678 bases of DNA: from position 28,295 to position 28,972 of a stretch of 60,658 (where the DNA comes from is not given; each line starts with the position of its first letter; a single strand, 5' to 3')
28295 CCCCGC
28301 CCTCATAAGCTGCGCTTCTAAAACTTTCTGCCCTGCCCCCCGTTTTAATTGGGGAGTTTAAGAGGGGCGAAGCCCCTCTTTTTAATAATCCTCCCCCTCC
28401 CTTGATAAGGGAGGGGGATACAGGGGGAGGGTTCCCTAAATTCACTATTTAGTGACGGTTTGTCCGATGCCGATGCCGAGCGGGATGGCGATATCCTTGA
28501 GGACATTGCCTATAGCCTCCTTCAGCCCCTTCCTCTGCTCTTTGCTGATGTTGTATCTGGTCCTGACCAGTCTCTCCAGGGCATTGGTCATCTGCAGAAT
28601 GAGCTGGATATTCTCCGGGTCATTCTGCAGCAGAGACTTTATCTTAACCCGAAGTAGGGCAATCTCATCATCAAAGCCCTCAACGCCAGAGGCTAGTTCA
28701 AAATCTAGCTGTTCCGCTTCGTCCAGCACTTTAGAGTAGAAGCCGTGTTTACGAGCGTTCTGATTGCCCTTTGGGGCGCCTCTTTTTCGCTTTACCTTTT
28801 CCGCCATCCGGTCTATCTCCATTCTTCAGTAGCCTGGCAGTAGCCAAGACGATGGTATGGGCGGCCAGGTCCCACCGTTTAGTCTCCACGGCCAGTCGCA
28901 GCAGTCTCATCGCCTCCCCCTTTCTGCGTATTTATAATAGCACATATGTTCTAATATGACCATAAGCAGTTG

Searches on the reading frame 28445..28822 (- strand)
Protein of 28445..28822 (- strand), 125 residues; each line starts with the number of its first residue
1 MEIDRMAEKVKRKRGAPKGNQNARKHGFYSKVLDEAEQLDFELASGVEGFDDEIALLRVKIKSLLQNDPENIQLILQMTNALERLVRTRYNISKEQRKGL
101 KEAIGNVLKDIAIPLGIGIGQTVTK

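Call 3: search_protein_families(library=pfam, proteins=[window:28445-28822:-], max_evalue=0.01)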
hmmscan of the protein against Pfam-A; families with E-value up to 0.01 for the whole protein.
window:28445-28822:- (125 aa): 0 families

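Call 4: search_protein_families(library=padloc, proteins=[window:28445-28822:-], max_evalue=0.01)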
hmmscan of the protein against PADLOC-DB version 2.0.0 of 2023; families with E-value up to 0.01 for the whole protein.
window:28445-28822:- (125 aa): 0 families

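Call 16: search_protein_families(library=phrogs, proteins=[window:28445-28822:-], max_evalue=0.001)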
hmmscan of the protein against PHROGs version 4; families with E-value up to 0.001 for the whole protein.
window:28445-28822:- (125 aa): 3 families
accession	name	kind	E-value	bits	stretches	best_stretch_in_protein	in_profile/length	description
phrog_1889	-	head and packaging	8.5e-08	33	1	14-67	84-143/276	terminase small subunit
phrog_19659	-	unknown function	1.7e-06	28.7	1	10-63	123-177/390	-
phrog_509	-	head and packaging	4.6e-06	27.3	1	10-38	73-101/238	terminase small subunit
